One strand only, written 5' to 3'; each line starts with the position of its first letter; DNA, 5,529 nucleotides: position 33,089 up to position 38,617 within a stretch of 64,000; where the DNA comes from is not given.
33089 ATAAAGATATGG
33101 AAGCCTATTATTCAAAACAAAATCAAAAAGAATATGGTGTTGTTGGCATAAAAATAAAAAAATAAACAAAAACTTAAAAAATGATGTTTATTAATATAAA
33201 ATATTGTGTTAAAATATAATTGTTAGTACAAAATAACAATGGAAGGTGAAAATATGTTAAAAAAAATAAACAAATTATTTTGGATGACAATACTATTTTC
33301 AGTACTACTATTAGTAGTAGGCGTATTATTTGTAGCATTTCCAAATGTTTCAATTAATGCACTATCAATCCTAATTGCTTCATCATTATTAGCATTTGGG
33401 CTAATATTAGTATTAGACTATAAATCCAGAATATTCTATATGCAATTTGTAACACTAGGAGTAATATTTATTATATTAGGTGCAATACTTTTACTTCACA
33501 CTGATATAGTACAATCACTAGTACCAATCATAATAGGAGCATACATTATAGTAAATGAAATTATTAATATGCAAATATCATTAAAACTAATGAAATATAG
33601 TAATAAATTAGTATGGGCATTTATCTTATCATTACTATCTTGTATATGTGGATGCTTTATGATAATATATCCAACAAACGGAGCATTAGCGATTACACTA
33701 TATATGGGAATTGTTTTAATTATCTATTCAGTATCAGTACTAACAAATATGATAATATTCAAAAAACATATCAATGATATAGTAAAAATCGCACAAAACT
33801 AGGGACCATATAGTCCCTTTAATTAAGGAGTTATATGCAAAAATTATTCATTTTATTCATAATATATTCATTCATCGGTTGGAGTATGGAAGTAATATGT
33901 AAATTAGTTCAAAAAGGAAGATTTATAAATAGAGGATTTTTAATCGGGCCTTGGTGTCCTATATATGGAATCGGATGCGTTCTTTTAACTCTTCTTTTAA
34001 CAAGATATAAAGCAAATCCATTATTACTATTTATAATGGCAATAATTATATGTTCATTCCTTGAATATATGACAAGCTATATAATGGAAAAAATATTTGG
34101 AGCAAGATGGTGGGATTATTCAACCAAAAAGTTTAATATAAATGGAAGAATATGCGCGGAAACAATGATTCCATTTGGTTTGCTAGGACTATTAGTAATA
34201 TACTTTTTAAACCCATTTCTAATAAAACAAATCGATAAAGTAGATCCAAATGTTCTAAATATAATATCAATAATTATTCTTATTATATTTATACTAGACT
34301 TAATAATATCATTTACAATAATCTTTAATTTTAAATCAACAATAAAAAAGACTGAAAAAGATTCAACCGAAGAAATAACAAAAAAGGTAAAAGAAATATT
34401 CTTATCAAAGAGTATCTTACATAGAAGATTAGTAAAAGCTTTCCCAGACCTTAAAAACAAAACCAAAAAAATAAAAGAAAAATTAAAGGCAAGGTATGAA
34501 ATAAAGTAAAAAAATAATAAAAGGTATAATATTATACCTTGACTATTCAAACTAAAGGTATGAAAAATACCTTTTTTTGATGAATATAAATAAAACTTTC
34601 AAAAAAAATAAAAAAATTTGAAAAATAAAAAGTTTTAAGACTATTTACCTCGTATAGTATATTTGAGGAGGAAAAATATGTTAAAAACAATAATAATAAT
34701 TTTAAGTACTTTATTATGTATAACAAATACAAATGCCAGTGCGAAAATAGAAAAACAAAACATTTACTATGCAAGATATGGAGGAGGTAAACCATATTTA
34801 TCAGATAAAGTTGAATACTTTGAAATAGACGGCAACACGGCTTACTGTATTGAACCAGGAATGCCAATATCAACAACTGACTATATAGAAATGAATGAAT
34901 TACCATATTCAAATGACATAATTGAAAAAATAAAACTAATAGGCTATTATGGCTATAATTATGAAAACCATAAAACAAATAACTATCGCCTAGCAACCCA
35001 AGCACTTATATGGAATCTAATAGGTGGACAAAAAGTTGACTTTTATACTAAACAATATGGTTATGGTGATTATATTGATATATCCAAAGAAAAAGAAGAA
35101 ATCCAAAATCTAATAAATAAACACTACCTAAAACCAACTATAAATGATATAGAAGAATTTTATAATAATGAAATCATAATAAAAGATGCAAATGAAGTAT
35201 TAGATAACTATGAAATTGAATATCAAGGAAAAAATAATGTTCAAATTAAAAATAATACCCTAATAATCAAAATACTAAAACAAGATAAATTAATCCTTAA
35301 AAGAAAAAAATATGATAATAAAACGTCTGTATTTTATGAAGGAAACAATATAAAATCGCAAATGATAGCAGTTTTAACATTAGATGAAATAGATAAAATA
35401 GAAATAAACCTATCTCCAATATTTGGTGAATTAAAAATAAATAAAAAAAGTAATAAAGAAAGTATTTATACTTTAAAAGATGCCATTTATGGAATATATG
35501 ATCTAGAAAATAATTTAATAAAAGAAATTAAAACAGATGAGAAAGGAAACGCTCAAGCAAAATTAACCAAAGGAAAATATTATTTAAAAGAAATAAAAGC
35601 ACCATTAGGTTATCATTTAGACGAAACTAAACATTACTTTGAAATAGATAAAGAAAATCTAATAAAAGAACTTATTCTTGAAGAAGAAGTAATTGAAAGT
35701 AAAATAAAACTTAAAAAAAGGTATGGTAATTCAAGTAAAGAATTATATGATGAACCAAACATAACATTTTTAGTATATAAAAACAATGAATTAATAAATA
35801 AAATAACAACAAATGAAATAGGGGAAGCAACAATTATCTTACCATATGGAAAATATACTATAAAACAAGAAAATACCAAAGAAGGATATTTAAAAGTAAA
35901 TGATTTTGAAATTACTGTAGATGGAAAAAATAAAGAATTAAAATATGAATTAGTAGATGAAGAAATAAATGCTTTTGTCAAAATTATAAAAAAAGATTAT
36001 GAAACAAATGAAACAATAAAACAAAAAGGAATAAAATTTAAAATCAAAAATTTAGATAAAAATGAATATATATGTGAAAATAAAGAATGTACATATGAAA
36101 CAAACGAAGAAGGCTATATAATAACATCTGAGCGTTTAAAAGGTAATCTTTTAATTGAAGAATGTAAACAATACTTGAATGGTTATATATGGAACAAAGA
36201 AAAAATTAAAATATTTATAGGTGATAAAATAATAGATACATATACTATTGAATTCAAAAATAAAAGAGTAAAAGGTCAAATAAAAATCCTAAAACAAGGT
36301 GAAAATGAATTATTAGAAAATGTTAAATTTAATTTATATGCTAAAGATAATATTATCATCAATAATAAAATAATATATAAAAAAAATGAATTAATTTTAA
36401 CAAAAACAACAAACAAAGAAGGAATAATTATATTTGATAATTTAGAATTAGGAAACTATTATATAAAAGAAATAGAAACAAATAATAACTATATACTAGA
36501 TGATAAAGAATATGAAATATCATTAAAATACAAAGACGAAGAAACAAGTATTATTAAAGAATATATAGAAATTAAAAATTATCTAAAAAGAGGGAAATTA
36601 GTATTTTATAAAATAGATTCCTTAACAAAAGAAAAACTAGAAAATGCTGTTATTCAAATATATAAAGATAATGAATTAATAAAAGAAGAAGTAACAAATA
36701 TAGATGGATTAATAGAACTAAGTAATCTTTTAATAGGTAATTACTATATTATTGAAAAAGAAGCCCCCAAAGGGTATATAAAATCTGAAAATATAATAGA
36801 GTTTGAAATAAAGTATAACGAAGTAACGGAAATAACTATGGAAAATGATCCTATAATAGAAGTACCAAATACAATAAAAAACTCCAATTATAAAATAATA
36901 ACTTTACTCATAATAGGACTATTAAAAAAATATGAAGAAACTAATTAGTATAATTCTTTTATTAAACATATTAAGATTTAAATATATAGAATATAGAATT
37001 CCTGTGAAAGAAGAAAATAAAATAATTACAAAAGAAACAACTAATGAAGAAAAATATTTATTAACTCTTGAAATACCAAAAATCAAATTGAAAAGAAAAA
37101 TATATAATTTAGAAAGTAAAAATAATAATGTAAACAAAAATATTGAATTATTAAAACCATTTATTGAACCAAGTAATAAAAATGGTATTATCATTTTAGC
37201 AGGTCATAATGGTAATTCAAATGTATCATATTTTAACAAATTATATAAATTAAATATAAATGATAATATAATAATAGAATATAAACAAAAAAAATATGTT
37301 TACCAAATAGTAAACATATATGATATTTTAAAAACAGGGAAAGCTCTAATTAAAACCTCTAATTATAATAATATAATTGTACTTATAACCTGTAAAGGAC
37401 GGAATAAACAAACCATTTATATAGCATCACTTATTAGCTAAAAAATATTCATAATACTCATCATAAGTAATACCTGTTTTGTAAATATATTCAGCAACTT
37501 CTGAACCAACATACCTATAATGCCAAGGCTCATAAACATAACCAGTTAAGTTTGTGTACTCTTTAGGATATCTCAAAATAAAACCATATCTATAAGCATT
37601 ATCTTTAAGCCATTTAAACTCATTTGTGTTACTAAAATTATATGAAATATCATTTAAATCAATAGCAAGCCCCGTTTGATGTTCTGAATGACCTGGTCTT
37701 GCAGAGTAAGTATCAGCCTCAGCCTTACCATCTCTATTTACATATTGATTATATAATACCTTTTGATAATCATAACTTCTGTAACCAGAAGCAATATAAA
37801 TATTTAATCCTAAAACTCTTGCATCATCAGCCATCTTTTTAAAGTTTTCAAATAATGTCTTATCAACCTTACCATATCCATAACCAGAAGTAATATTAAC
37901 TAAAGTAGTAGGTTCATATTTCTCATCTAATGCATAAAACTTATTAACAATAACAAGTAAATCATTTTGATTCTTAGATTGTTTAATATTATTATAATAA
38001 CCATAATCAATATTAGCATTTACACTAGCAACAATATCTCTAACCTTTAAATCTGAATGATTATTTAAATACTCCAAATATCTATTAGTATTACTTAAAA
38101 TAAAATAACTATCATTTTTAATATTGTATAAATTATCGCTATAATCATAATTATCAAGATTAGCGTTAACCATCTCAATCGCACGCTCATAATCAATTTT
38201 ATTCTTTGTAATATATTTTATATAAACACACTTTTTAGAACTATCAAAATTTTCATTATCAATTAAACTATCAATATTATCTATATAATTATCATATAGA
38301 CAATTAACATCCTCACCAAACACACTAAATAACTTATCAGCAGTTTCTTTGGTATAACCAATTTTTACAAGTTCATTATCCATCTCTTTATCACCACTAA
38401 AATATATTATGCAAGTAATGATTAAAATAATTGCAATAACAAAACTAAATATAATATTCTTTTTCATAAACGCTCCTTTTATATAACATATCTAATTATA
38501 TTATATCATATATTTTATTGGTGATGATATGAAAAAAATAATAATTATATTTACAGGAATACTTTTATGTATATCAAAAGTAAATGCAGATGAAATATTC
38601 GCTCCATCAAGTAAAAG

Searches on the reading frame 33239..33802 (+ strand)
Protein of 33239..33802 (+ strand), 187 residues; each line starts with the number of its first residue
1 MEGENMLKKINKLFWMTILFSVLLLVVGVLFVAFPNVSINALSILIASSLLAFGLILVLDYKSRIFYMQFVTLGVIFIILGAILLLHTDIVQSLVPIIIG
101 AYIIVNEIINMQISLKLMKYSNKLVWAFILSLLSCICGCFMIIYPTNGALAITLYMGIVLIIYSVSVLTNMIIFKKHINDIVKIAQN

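Call 52: search_protein_families(library=pfam, proteins=[window:33239-33802:+], max_evalue=0.0001)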
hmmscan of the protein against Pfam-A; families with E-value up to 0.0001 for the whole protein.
window:33239-33802:+ (187 aa): 1 family
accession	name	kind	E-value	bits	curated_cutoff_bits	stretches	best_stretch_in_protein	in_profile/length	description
PF03729.18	DUF308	-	5.1e-13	49.5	25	1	73-143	2-73/73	Short repeat of unknown function (DUF308)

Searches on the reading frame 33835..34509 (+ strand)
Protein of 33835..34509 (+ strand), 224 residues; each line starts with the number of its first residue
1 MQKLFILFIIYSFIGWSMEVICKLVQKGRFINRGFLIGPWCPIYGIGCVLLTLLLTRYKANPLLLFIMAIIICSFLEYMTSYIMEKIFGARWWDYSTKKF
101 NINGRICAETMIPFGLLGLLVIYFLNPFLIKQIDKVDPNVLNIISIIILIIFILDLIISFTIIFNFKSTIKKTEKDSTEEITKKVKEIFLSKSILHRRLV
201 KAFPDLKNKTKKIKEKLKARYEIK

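Call 52: search_protein_families(library=pfam, proteins=[window:33835-34509:+], max_evalue=0.0001)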
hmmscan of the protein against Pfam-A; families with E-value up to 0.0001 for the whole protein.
window:33835-34509:+ (224 aa): 1 family
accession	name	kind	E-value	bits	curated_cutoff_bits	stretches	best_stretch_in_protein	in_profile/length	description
PF06541.16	ABC_trans_CmpB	-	4.6e-54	183.1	25.9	1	7-160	2-151/151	Putative ABC-transporter type IV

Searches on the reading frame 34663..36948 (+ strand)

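Call 48: search_protein_families(library=pfam, proteins=[window:34663-36948:+], max_evalue=0.00001)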
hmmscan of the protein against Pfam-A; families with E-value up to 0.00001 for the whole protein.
window:34663-36948:+ (761 aa): 3 families
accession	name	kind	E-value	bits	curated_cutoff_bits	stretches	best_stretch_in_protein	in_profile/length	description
PF17802.7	SpaA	-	8.7e-58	192.9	23.1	4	644-729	1-90/91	Prealbumin-like fold domain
PF17210.9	SdrD_B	-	4.1e-09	37.1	29.7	0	571-610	32-70/112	SdrD B-like domain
PF08341.16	TED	-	2.9e-08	34.5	22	1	59-148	1-94/102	Thioester domain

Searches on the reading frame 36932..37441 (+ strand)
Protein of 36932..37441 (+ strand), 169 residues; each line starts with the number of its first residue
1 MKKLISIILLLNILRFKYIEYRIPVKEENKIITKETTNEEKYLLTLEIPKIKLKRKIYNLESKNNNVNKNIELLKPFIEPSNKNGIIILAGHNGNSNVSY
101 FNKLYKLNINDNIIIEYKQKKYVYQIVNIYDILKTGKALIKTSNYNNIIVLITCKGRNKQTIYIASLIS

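Call 52: search_protein_families(library=pfam, proteins=[window:36932-37441:+], max_evalue=0.0001)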
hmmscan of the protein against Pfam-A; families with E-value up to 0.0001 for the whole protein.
window:36932-37441:+ (169 aa): 1 family
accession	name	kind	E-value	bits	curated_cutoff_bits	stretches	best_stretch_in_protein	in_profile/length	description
PF04203.18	Sortase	-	6.1e-16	58.7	26.6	1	46-158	1-111/125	Sortase domain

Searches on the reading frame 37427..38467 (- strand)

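Call 52: search_protein_families(library=pfam, proteins=[window:37427-38467:-], max_evalue=0.0001)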
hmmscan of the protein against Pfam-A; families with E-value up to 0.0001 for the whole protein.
window:37427-38467:- (346 aa): 1 family
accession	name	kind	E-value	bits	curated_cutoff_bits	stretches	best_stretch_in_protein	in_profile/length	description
PF02557.22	VanY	-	1e-43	148.7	25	1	200-321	3-131/132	D-alanyl-D-alanine carboxypeptidase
